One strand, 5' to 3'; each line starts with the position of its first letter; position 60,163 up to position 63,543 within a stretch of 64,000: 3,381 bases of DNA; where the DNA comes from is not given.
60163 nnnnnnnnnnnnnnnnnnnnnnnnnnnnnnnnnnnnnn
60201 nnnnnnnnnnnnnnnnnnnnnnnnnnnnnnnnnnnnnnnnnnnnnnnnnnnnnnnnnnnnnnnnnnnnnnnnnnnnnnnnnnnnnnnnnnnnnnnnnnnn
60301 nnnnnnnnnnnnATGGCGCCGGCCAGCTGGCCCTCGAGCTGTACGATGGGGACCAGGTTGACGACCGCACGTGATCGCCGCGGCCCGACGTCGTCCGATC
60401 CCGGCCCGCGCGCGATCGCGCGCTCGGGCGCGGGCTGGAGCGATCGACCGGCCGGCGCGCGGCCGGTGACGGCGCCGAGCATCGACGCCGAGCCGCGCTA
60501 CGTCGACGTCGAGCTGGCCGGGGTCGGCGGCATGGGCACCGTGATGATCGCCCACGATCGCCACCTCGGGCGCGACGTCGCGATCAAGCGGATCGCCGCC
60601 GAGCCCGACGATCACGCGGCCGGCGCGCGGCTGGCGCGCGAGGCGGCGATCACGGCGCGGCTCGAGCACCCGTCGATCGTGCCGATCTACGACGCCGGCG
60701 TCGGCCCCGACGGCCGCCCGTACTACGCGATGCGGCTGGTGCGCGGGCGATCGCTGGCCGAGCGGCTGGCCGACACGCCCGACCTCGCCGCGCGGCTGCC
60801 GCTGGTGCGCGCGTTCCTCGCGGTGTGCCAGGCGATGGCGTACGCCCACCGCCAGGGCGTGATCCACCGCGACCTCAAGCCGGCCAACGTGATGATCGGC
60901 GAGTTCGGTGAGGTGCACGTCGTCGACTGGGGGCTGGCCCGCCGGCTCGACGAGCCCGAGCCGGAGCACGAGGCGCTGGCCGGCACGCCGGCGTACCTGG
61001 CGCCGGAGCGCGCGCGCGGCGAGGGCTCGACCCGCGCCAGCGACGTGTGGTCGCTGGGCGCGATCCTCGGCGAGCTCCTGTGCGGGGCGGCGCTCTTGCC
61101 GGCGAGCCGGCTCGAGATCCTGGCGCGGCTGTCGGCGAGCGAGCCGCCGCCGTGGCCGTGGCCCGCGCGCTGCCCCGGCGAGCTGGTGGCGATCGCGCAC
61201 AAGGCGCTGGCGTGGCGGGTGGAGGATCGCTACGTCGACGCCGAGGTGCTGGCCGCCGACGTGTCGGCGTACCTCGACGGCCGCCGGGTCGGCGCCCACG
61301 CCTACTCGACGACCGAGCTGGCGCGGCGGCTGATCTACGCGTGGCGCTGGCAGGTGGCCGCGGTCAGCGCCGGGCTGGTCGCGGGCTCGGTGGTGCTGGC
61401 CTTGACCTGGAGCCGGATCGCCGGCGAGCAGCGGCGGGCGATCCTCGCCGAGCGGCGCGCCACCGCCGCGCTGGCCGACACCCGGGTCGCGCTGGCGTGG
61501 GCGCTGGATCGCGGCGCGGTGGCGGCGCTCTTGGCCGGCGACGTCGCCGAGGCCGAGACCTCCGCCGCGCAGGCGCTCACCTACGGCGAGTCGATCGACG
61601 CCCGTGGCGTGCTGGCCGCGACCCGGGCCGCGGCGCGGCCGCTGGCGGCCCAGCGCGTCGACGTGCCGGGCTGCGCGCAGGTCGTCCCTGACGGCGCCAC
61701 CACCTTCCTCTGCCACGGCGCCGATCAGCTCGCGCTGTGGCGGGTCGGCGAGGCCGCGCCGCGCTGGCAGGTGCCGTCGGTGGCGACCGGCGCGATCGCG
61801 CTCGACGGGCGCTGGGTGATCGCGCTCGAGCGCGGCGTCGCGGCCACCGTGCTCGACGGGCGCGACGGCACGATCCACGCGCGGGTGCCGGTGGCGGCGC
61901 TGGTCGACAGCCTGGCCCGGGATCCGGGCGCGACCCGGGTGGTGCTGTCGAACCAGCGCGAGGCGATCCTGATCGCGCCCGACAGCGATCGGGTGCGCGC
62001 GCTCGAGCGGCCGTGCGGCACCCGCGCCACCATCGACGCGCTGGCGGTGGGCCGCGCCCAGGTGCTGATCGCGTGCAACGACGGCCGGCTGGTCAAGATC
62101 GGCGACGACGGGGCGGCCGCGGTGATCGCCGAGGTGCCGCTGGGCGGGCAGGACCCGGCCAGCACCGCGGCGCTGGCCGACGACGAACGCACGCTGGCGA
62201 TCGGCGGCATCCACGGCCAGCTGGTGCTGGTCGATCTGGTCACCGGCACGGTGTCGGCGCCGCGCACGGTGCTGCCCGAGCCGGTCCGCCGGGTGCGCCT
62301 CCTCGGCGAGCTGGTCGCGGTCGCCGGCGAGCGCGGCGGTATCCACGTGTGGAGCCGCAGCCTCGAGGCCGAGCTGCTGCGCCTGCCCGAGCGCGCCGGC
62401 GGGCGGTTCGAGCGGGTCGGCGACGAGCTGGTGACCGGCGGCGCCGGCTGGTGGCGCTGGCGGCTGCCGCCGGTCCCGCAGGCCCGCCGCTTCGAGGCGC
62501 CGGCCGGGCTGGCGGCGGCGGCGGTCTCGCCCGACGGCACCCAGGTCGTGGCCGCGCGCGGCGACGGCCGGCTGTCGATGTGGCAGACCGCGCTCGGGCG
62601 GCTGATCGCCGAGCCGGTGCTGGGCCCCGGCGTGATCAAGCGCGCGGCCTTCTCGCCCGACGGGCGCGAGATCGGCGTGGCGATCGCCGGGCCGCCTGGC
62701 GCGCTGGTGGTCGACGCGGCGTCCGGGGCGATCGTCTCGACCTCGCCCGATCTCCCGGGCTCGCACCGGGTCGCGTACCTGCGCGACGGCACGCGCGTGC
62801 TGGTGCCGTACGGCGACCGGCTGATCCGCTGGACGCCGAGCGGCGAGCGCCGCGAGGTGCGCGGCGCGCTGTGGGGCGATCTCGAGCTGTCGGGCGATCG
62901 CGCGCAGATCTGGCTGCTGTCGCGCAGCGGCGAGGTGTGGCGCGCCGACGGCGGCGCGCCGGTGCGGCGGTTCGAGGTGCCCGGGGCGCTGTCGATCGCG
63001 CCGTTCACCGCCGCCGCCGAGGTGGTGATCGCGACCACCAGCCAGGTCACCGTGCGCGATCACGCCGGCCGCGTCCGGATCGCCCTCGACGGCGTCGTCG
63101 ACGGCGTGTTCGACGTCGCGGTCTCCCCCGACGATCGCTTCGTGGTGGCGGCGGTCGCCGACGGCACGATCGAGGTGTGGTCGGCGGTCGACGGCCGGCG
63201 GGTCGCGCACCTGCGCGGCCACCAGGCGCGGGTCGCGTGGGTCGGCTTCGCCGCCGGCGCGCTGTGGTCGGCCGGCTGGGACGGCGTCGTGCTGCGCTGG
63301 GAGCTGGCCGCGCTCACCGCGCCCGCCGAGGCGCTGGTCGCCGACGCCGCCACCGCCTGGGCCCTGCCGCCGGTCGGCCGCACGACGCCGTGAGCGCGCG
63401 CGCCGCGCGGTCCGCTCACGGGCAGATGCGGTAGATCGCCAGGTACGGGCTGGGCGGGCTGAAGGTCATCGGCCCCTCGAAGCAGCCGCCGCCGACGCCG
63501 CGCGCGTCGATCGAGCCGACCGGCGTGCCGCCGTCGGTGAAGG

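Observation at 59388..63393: FHA plus OmpR-type winged-helix regulator overlapping/coupled to a Ser/Thr kinase fused to a beta-propeller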

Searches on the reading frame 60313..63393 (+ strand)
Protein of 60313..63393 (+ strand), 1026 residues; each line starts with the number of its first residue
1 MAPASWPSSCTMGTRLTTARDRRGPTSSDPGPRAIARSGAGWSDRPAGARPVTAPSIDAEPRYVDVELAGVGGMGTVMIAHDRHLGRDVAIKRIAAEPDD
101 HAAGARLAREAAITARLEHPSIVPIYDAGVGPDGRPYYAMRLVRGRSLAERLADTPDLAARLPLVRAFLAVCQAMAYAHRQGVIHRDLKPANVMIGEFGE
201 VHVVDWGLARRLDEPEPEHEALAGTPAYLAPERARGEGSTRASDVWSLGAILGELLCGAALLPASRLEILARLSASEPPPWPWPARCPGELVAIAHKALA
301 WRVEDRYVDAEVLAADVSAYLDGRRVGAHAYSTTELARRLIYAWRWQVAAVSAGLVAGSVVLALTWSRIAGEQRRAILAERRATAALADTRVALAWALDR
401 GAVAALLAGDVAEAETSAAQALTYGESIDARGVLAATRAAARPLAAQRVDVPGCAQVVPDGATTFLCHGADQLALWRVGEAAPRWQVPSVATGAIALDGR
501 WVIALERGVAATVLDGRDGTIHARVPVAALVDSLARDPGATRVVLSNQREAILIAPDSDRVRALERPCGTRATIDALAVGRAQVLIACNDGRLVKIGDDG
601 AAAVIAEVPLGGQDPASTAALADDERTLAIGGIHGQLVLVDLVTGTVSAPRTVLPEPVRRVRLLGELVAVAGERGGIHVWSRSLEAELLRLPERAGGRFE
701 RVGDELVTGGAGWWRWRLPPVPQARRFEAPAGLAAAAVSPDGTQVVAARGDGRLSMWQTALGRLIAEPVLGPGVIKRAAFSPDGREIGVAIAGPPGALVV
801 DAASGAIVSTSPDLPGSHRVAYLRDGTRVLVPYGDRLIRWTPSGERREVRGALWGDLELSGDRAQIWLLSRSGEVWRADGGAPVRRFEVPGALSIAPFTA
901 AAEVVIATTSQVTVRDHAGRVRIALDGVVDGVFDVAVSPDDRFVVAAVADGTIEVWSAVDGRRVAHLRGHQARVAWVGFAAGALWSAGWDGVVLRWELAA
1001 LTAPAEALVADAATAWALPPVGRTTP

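Call 3: search_protein_families(library=pfam, proteins=[window:60313-63393:+], max_evalue=1)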
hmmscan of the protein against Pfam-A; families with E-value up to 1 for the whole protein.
window:60313-63393:+ (1026 aa): 23 families
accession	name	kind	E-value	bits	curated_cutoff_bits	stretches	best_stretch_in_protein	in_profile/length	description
PF00069.31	Pkinase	-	5.6e-42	144.4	31.7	1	64-313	2-258/263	Protein kinase domain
PF07714.23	PK_Tyr_Ser-Thr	-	4.1e-27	95.6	23.1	1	70-306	8-248/258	Protein tyrosine and serine/threonine kinase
PF25174.1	Beta-prop_THOC3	-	1.2e-10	41.3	305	2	932-1000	5-78/272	THOC3 beta-propeller domain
PF00400.38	WD40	-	1.1e-09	38.8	27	1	930-957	12-39/39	WD domain, G-beta repeat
PF24817.1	WD40_WDHD1_1st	-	3.8e-09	36.6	109.9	1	932-999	89-158/291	WDHD1 first WD40 domain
PF23414.1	Beta-prop_EML_2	-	2.6e-08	34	90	2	876-981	25-134/266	Echinoderm microtubule-associated protein second beta-propeller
PF25173.1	Beta-prop_WDR3_1st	-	3.5e-08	33.8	154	1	924-999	24-101/184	WDR3 first beta-propeller domain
PF24807.1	WD40_CDC20-Fz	-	4.1e-06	26.8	200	1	905-998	24-120/292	CDC20/Fizzy WD40 domain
PF24814.1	WD40_Prp19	-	1.5e-05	24.6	320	1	929-979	49-99/281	Prp19 WD40 domain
PF25391.1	WD40_Gbeta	-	2.1e-05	24.1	150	1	916-996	257-339/340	G protein beta WD-40 repeat protein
PF25047.1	Beta-prop_TEP1_2nd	-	2.3e-05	24.1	89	1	940-1000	146-206/255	TEP-1 second beta-propeller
PF25175.1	Beta-prop_WDR5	-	5.9e-05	22.9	250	1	919-993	42-118/296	WDR5 beta-propeller domain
PF25172.1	Beta-prop_WDR3_2nd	-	6.4e-05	22.8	140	1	925-997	171-245/293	WDR3 second beta-propeller domain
PF24805.1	EIF3I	-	0.00058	19.5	200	1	925-979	48-101/324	EIF3I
PF24017.2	Beta-prop_SCAP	-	0.001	18.4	100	1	936-997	351-413/497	SCAP Beta-propeller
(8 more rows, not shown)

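Call 4: search_protein_families(library=ncbifam, proteins=[window:60313-63393:+], max_evalue=1)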
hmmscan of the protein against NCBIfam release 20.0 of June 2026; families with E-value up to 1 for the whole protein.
window:60313-63393:+ (1026 aa): 20 families
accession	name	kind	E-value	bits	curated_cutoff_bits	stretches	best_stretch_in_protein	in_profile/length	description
NF033483.0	PknB_PASTA_kin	equivalog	8.7e-60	203.3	450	1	62-332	8-280/563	Stk1 family PASTA domain-containing Ser/Thr kinase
NF009651.0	PRK13184.1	equivalog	3.7e-42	144.3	839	1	62-325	3-295/932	serine/threonine-protein kinase PknD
NF052427.1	StpK7MSMEG_1200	equivalog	2.1e-39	135.5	900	1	66-406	12-350/601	serine/threonine protein kinase StpK7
TIGR03903.1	TOMM_kin_cyc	equivalog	6.3e-35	120.4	705.75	1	86-317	3-244/1267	TOMM system kinase/cyclase fusion protein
NF047741.1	antiphage_MADS6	equivalog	7.9e-27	94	460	2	169-327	306-467/612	methylation-associated defense system protein kinase MAD6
NF038150.1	lanthi_synth_IV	equivalog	6.9e-24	84.2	650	1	75-259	203-393/851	class IV lanthionine synthetase LanL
NF033442.0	BREX_PglW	equivalog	4e-22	77.8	990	2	69-229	520-675/1391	BREX system serine/threonine kinase PglW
NF053615.1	SerThrKinAfsKStmc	equivalog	8.7e-17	61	1300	1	70-252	22-203/809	protein serine/threonine kinase AfsK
NF038151.1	lanthi_synth_III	equivalog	1.6e-13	50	575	1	77-259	236-426/833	class III lanthionine synthetase LanKC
NF043056.1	T4SS_LegK1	equivalog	5e-11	41.9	550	1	158-255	187-283/516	Dot/Icm T4SS effector kinase LegK1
TIGR03724.2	arch_bud32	equivalog_domain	4.3e-05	23.1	125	1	139-216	71-138/193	KEOPS complex kinase/ATPase Bud32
NF011463.0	PRK14879.1-4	equivalog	0.0003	20.3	188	1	107-210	65-161/237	Kae1-associated kinase Bud32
NF002475.0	PRK01723.1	equivalog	0.00033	19.7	142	1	148-207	125-188/241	3-deoxy-D-manno-octulosonic acid kinase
NF011464.0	PRK14879.1-7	equivalog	0.0018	18.1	246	1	139-210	84-150/221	Kae1-associated kinase Bud32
NF007174.0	PRK09605.1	equivalog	0.0031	16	447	1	139-216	414-480/535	bifunctional N(6)-L-threonylcarbamoyladenine synthase/serine/threonine protein kinase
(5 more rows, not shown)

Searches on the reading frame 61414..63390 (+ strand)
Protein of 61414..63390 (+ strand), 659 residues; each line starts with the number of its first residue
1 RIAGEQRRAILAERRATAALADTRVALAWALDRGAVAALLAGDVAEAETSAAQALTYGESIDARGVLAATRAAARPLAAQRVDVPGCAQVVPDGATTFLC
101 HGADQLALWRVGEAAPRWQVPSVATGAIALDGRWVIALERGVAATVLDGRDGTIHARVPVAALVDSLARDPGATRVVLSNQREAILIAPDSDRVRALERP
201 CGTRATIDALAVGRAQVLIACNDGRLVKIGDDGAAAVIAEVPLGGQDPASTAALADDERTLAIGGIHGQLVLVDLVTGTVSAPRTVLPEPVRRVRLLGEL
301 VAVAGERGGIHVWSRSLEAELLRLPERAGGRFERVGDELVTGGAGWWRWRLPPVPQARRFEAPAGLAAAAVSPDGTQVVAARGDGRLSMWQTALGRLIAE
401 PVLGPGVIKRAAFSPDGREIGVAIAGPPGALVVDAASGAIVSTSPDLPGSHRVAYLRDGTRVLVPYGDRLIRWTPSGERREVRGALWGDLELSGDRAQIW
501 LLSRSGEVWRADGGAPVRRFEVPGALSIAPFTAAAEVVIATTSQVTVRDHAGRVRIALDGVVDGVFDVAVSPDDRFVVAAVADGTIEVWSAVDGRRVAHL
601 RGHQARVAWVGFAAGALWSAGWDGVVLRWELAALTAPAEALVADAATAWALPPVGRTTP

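Call 50: find_homologous_proteins(query=window:61414-63390:+, max_evalue=0.00001)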
Query window:61414-63390:+ (659 aa): 65 proteins with E <= 0.00001 among 8000 candidates.
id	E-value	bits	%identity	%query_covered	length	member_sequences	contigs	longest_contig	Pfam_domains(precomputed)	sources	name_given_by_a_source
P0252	0.0e+0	1276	90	100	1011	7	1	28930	PF25174.2,PF24814.2,PF23381.2,PF25173.2,PF25175.2,PF24817.2,PF07714.24,PF00069.32,PF25172.2,PF24807.2,PF00400.39,PF23414.2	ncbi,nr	ncbi:MAG: protein kinase [Myxococcales bacterium]|nr:protein kinase [Myxococcales bacterium]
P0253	0.0e+0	1146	82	100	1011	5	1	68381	PF25174.2,PF24814.2,PF23381.2,PF24017.3,PF25173.2,PF25175.2,PF24817.2,PF07714.24,PF00069.32,PF25172.2,PF25391.2,PF24807.2,PF25047.1,PF00400.39,PF23414.2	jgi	-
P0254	1.2e-244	832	63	100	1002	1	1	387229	PF25174.2,PF24814.2,PF23381.2,PF25173.2,PF25175.2,PF24817.2,PF07714.24,PF00069.32,PF24807.2,PF25047.1,PF00400.39,PF23414.2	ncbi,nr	ncbi:MAG: protein kinase [Myxococcales bacterium]|nr:protein kinase [Myxococcales bacterium]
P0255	5.9e-204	698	58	98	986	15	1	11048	PF07714.24,PF00069.32,PF25174.2,PF23381.2,PF25173.2,PF24807.2,PF25175.2,PF24817.2,PF00400.39,PF23414.2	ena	-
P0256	1.9e-185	636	53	99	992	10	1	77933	PF25168.2,PF25174.2,PF24814.2,PF23381.2,PF25173.2,PF12894.14,PF25175.2,PF24817.2,PF07676.19,PF07714.24,PF00069.32,PF24807.2,PF00400.39,PF23414.2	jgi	jgi:WD40 repeat protein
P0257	1.2e-174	601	83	53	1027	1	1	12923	PF07714.24,PF00069.32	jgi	jgi:hypothetical protein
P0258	1.9e-173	597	51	99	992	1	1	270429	PF07714.24,PF00069.32,PF25174.2,PF23381.2,PF25173.2,PF24807.2,PF25175.2,PF24817.2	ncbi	ncbi:MAG: serine/threonine-protein kinase [Kofleriaceae bacterium]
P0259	8.4e-173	595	49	95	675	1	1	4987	PF25168.2,PF25174.2,PF24814.2,PF23381.2,PF25173.2,PF12894.14,PF24807.2,PF25175.2,PF24817.2,PF00400.39,PF23414.2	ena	-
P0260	1.8e-171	590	49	96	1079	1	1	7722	PF25168.2,PF25174.2,PF24814.2,PF23381.2,PF25173.2,PF25175.2,PF24817.2,PF07714.24,PF00069.32,PF25172.2,PF24807.2,PF00400.39,PF23414.2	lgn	-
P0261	1.9e-153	531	46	98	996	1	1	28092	PF25174.2,PF24814.2,PF23381.2,PF25173.2,PF12894.14,PF25175.2,PF24817.2,PF07714.24,PF00069.32,PF24807.2,PF00400.39,PF23414.2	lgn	-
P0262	5.0e-151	523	45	97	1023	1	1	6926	PF25168.2,PF25174.2,PF24814.2,PF23381.2,PF25173.2,PF12894.14,PF25175.2,PF24817.2,PF07714.24,PF00069.32,PF25172.2,PF25391.2,PF24807.2,PF00400.39,PF23414.2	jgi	jgi:WD40 repeat protein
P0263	3.2e-124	434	61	56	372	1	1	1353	PF25168.2,PF25174.2,PF24814.2,PF23381.2,PF25173.2,PF24807.2,PF25175.2,PF24817.2,PF00400.39,PF23414.2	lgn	-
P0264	3.4e-76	275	34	99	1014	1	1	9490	PF07714.24,PF25168.2,PF00069.32,PF25174.2,PF24814.2,PF23381.2,PF25173.2,PF24807.2,PF25175.2,PF24817.2,PF23414.2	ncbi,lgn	-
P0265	1.4e-65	240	36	98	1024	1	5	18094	PF25174.2,PF24814.2,PF23381.2,PF25173.2,PF25175.2,PF24817.2,PF24796.2,PF07714.24,PF00069.32,PF24782.3,PF24807.2,PF00400.39,PF23414.2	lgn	-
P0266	8.9e-62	228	33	99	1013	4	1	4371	PF25168.2,PF25174.2,PF24814.2,PF23381.2,PF25173.2,PF12894.14,PF25175.2,PF24817.2,PF07714.24,PF00069.32,PF24807.2,PF00400.39,PF23414.2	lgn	-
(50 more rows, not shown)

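Call 61: predict_structure(alignment_id=A3)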
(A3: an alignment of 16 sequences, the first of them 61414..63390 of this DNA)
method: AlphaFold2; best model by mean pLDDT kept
length: 659 residues; sequences in the alignment: 16
mean_pLDDT: 93.2   pTM: 0.90
mean pLDDT of the five models: 93.2, 92.1, 91.8, 91.1, 90.7
residues with pLDDT >= 90: 568; 70-90: 82; 50-70: 4; < 50: 5
segments of 3 or more residues with pLDDT < 50: 655-659
pLDDT, mean of each block of 10 residues (from residue 1): 93 91 89 94 93 94 97 94 89 94 94 94 94 95 95 95 91 93 94 89 94 95 96 90 93 94 97 95 94 94 92 94 90 91 92 92 97 97 97 95 95 97 95 97 92 96 94 93 93 93 96 91 96 95 93 91 86 96 95 94 96 96 97 94 93 49
secondary structure, 60 per line:
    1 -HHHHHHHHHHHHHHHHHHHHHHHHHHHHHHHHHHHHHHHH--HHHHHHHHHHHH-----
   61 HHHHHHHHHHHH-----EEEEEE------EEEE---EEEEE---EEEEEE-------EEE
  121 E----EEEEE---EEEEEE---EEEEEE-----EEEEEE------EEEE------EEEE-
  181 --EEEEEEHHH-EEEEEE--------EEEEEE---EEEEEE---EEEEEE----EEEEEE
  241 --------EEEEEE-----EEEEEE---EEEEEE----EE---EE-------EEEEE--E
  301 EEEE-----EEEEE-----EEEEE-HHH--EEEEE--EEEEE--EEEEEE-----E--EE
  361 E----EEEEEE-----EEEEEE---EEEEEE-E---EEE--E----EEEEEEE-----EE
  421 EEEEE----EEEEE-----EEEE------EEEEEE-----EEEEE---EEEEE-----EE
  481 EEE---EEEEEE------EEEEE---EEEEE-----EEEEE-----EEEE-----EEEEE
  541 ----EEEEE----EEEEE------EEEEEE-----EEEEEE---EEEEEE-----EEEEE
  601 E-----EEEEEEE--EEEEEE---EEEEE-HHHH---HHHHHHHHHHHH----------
elements in order: H2-41 H44-55 H61-72 E78-83 E90-93 E97-101 E105-110 E118-121 E126-130 E134-139 E143-148 E154-159 E166-169 E176-179 E183-188 E193-198 E207-212 E216-221 E225-230 E235-240 E249-254 E260-265 E269-274 E293-297 E300-304 E310-314 E320-324 E331-335 E338-342 E345-350 E359-361 E366-371 E377-382 E386-391 E397-399 E407-413 E419-425 E430-434 E440-443 E450-455 E461-465 E469-473 E479-483 E487-492 E499-503 E507-511 E517-521 E527-530 E536-540 E545-549 E554-558 E565-570 E576-581 E585-590 E596-601 E607-613 E616-621 E625-629 H631-634 H638-649

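Call 63: fold_search(model_id=the predicted structure, library=pdb)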
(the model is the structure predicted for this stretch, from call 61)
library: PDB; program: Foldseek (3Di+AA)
matches with E <= 10: 2000; with E <= 0.001: 1969
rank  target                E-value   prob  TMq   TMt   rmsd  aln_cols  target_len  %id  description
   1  2ymu_A                1.6e-26  1.00  0.39  0.44  15.4       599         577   17  Structure of a highly repetitive propeller structure (released 2012-10-17)
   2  6rxt_UL               6.7e-26  1.00  0.37  0.31  19.1       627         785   14  Cryo-EM structure of the 90S pre-ribosome (Kre33-Noc4) from Chaetomium thermophilum, state A (released 2019-08-14)
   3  9e78_0L               8.1e-25  1.00  0.38  0.40  17.6       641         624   14  48-nm repeat of the Leishmania tarentolae doublet microtubule (released 2025-03-12)
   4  9n6z_LO               2.2e-23  1.00  0.40  0.34  14.4       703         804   12  SSU processome maturation and disassembly, State D (released 2025-11-05)
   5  6zqe_UL               3.3e-23  1.00  0.37  0.32  19.0       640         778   13  Cryo-EM structure of the 90S pre-ribosome from Saccharomyces cerevisiae, state Dis-A (Poly-Ala) (released 2020-09-23)
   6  1nr0                  4.9e-23  1.00  0.37  0.40  17.0       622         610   15  Two Seven-Bladed Beta-Propeller Domains Revealed By The Structure Of A C. elegans Homologue Of Yeast Actin Interacting P (released 2003-07-01)
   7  8g2z_0U               6.0e-23  1.00  0.38  0.41  17.5       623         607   11  48-nm doublet microtubule from Tetrahymena thermophila strain CU428 (released 2023-06-14)
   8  8i7o_P1               1.0e-22  1.00  0.36  0.39  17.7       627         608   13  In situ structure of axonemal doublet microtubules in mouse sperm with 16-nm repeat (released 2023-10-11)
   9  6zqa_UL               1.1e-22  1.00  0.37  0.29  19.0       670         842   13  Cryo-EM structure of the 90S pre-ribosome from Saccharomyces cerevisiae, state A (Poly-Ala) (released 2020-09-23)
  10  9n73_LO               1.5e-22  1.00  0.39  0.33  14.8       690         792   12  SSU processome maturation and disassembly, State G (released 2025-10-29)
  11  9y6s_9X               2.2e-22  1.00  0.36  0.25  19.6       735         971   13  96-nm repeat of the Leishmania tarentolae doublet microtubule (released 2025-12-17)
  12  9e2g_2B               2.5e-22  1.00  0.35  0.38  18.0       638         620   13  Cryo-EM structure of 48 nm repeat of microtubule doublet from T. brucei flagellum (released 2025-03-12)
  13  7mqa_LQ               2.6e-22  1.00  0.37  0.30  18.9       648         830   13  Cryo-EM structure of the human SSU processome, state post-A1 (released 2021-09-22)
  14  9n74_LQ               2.8e-22  1.00  0.38  0.31  19.1       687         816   12  SSU processome maturation and disassembly, State H (released 2025-10-29)
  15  7mq8_LT               3.2e-22  1.00  0.37  0.30  16.9       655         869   15  Cryo-EM structure of the human SSU processome, state pre-A1 (released 2021-09-22)
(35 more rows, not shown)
